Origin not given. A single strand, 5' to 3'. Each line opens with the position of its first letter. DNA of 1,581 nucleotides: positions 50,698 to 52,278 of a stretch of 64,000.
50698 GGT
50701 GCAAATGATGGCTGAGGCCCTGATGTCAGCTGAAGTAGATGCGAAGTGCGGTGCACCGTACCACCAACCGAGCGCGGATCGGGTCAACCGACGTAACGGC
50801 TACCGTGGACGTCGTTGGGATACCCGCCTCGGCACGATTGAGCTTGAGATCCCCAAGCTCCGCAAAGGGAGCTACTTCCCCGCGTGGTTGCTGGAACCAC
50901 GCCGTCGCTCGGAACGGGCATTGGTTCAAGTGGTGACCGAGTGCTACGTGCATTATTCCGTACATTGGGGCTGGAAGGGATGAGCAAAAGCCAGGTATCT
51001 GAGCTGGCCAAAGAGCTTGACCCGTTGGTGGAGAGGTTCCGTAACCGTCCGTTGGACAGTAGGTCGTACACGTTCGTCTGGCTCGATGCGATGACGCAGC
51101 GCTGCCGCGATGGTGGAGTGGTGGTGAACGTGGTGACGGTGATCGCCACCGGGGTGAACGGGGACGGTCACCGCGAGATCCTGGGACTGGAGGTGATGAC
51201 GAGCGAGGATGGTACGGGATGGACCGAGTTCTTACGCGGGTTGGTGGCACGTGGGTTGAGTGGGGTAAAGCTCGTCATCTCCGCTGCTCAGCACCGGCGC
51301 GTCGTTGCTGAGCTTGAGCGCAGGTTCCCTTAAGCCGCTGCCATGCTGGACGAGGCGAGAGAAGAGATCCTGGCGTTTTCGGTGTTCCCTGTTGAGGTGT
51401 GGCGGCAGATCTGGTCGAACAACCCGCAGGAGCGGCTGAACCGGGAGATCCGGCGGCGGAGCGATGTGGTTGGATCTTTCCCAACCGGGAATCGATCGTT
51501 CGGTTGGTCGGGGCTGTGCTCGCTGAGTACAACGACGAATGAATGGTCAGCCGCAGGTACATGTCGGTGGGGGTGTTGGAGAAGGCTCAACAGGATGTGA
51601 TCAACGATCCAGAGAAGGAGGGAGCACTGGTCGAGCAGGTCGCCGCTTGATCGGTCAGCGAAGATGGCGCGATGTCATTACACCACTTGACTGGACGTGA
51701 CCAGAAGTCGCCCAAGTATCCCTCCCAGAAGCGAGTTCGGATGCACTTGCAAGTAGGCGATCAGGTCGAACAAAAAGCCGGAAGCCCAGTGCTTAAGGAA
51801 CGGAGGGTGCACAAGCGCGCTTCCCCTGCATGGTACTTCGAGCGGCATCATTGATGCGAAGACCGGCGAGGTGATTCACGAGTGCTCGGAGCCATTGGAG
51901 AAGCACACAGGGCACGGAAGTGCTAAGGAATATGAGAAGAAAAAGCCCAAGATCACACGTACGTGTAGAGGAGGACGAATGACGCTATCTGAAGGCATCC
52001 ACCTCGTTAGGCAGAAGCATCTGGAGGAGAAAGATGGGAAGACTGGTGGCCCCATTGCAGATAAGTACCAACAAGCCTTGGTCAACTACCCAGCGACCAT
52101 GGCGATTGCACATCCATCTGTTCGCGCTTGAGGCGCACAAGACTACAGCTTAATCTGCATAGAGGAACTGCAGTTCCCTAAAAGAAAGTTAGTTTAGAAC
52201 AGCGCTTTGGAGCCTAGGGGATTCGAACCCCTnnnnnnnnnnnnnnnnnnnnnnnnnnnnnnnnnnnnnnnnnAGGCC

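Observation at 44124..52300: Probable decayed genomic island: toxin remnant and low-GC patch at one end, frameshifted IS256 transposase, second low-GC patch and tRNA-Ala at the other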

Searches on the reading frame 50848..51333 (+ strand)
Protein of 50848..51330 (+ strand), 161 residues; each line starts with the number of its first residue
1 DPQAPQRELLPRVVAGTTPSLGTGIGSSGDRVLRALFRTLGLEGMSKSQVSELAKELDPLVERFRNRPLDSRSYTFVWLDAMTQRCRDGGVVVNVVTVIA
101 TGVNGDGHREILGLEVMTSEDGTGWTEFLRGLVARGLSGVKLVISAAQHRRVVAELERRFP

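Call 10: search_protein_families(library=pfam, proteins=[window:50884-51333:+], max_evalue=0.01)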
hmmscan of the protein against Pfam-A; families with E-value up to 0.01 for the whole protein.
window:50884-51333:+ (149 aa): 1 family
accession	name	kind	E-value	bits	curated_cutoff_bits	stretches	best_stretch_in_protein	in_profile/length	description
PF00872.24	Transposase_mut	-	8.3e-35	120.8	21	1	19-148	118-245/379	Transposase, Mutator family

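Call 76: search_protein_representatives(protein=window:50848-51330:+)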
Query: 161 residues. Proteins with E-value up to 0.001 (for the whole library): 9041; up to 1e-10: 2767; up to 1e-30: 113. The best 150 are listed.
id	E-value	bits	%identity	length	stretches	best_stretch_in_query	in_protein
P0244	9.0e-43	161.9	66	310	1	33-148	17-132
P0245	2.5e-42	160.5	64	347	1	31-148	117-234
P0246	5.6e-41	156.1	45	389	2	31-152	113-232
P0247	8.7e-41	155.5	65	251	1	31-146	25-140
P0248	8.1e-40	152.3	65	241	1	31-140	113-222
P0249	1.7e-39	151.2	62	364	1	28-148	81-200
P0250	2.6e-39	150.7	62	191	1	35-147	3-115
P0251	5.2e-39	149.7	60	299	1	31-149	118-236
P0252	5.3e-39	149.7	61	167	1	31-157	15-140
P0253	5.8e-39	149.6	59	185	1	29-150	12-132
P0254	7.6e-39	149.2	60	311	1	26-154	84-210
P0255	8.4e-39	149.0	59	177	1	29-139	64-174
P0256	1.2e-38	148.5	61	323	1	29-148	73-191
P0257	1.2e-38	148.5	59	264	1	27-150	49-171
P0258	1.6e-38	148.2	68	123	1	34-136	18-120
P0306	4.5e-33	130.4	57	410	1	30-148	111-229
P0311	5.6e-33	130.1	54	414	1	32-148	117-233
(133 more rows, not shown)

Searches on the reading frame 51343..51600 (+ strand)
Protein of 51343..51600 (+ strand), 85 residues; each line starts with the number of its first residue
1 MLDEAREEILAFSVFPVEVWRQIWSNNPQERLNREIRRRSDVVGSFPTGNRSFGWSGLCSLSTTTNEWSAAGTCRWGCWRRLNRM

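Call 10: search_protein_families(library=pfam, proteins=[window:51343-51600:+], max_evalue=0.01)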
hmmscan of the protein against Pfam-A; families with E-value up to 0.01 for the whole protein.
window:51343-51600:+ (85 aa): 1 family
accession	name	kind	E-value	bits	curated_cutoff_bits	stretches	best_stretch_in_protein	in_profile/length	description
PF00872.24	Transposase_mut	-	1.2e-15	57.7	21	1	2-49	311-358/379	Transposase, Mutator family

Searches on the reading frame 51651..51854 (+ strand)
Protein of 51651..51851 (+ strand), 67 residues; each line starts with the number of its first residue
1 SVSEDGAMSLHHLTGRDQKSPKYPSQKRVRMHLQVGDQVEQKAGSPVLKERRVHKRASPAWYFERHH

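Call 32: search_protein_families(library=pfam, proteins=[window:51672-51854:+], max_evalue=0.01)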
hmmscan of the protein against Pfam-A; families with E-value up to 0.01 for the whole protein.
window:51672-51854:+ (60 aa): 0 families

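Call 47: search_protein_families(library=phrogs, proteins=[window:51651-51851:+], max_evalue=1)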
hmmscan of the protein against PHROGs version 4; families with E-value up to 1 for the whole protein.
seq(67 aa): 1 family
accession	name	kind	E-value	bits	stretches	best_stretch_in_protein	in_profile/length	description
phrog_18886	-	unknown function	0.1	13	1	26-64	113-151/269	-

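Call 48: search_protein_families(library=pfam, proteins=[window:51651-51851:+], max_evalue=1)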
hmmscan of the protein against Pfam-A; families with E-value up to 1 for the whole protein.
seq(67 aa): 0 families

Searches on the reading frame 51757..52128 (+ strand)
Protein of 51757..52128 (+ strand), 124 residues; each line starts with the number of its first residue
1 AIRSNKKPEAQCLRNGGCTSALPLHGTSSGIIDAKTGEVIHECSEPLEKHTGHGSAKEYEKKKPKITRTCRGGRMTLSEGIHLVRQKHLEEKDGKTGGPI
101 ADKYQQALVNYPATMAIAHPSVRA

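Call 47: search_protein_families(library=phrogs, proteins=[window:51757-52128:+], max_evalue=1)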
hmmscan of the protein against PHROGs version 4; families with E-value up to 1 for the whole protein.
seq(124 aa): 0 families

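Call 48: search_protein_families(library=pfam, proteins=[window:51757-52128:+], max_evalue=1)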
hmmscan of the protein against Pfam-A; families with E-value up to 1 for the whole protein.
seq(124 aa): 1 family
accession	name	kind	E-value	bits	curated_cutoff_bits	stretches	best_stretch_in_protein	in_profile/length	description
PF23716.1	DUF7158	-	0.21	11.7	27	1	13-28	22-37/38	Family of unknown function (DUF7158)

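Call 49: find_homologous_proteins(query=window:51757-52128:+, max_evalue=0.001)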
Query seq(124 aa) (124 aa): 3 proteins with E <= 0.001 among 5 candidates.
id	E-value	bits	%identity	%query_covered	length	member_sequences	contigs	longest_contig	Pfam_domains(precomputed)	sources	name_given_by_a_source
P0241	9.4e-9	53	88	26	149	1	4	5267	-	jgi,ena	-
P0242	1.7e-4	40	78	22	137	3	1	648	-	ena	-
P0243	1.7e-4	40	79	23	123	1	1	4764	-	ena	-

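Call 51: find_encoding_contigs(protein=P0241, flank=10000, max_places=4)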
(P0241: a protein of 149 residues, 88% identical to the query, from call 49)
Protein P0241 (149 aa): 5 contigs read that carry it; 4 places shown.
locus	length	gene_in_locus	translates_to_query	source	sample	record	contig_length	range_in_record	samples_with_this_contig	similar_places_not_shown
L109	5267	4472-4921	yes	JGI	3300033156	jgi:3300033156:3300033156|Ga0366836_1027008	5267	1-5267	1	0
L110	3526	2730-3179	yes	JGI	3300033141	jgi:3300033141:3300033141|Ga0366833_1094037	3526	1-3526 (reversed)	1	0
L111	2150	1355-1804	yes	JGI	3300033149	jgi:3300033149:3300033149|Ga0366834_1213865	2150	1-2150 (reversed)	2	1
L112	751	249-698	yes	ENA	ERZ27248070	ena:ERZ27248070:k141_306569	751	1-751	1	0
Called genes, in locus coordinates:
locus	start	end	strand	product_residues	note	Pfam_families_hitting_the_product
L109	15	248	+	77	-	-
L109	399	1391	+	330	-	-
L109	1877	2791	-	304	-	PF00892:EamA, PF03151:TPT (faint), PF00892:EamA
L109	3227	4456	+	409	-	PF18731:HEPN_Swt1 (faint)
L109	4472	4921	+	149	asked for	-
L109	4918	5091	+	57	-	-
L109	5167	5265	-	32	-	?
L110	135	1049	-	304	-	PF00892:EamA, PF03151:TPT (faint), PF00892:EamA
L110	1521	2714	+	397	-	PF18731:HEPN_Swt1 (faint)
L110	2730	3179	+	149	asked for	-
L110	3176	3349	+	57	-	-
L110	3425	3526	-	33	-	?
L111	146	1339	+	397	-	PF18731:HEPN_Swt1 (faint)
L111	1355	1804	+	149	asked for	-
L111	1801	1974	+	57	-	-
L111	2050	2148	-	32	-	?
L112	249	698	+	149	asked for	-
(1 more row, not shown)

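Call 60: search_protein_families(library=pfam, proteins=[L109:15-248:+, L109:399-1391:+, L109:1877-2791:-, L109:3227-4456:+, L109:4472-4921:+, L109:4918-5091:+], max_evalue=0.01)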
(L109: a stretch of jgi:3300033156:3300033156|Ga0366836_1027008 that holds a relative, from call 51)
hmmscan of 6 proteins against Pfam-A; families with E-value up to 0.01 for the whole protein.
L109:15-248:+ (77 aa): 0 families

L109:399-1391:+ (330 aa): 1 family
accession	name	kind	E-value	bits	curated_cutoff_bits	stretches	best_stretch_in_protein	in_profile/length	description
PF04326.19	SLFN_AlbA_2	-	0.0029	18.6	25.3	1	24-110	1-88/118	Schlafen, AlbA_2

L109:1877-2791:- (304 aa): 2 families
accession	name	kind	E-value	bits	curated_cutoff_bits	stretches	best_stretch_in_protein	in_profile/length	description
PF00892.27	EamA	-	1.2e-32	113.5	28.2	2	6-142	2-134/135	EamA-like transporter family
PF03151.22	TPT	-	1.7e-05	24.8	30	1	194-297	36-134/291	Triose-phosphate Transporter family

L109:3227-4456:+ (409 aa): 2 families
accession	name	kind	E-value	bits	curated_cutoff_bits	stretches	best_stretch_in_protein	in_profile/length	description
PF18731.6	HEPN_Swt1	-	3e-07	31.2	27.5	1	158-262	7-100/115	Swt1-like HEPN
PF18725.6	HEPN_SAV2148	-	0.00012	22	26.4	1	122-262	8-159/216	SAV2148-like HEPN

L109:4472-4921:+ (149 aa): 2 families
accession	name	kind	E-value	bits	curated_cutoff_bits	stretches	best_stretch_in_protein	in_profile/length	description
PF08271.17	Zn_Ribbon_TF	-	0.00014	21.8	29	0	3-18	16-31/43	TFIIB zinc-binding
PF11781.13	Zn_ribbon_RRN7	-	0.0046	17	27.1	0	26-41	3-16/32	Zinc-finger of RNA-polymerase I-specific TFIIB, Rrn7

L109:4918-5091:+ (57 aa): 0 families

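Call 61: search_protein_families(library=padloc, proteins=[L109:399-1391:+, L109:3227-4456:+, L109:4472-4921:+, L109:4918-5091:+], max_evalue=0.01)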
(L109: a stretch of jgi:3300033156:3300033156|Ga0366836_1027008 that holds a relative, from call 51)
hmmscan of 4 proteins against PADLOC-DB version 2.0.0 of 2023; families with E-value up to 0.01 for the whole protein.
L109:399-1391:+ (330 aa): 0 families

L109:3227-4456:+ (409 aa): 3 families
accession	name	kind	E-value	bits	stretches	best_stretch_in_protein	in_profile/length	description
PDLC04592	PDC-M34B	-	4.2e-14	50.7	1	145-263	56-177/192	-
PDLC04591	PDC-M34B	-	2.6e-08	31.9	1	151-263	55-171/185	-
PDLC04590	PDC-M34B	-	0.0028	15.6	1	154-244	20-113/147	-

L109:4472-4921:+ (149 aa): 0 families

L109:4918-5091:+ (57 aa): 0 families

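Call 71: find_related_loci(query=P0241, collection=viral_contigs, flank=10000)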
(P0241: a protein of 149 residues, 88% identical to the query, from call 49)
Query P0241 (149 aa) in viral_contigs; peptide patterns used: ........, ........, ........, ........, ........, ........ (x = any residue, [..] = any of these).
19 stretches matched a pattern, but none encodes a relative of the query by tblastn (E <= 1e-3).

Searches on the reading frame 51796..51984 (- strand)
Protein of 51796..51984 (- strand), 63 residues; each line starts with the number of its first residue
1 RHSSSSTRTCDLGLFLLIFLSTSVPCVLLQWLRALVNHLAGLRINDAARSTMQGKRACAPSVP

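Call 47: search_protein_families(library=phrogs, proteins=[window:51796-51984:-], max_evalue=1)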
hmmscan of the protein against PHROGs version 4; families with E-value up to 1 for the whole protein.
seq(63 aa): 1 family
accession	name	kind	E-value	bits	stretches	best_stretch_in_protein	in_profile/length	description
phrog_33897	-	unknown function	0.014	16.6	1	17-53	41-77/105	-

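Call 48: search_protein_families(library=pfam, proteins=[window:51796-51984:-], max_evalue=1)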
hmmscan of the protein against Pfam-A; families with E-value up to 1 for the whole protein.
seq(63 aa): 0 families
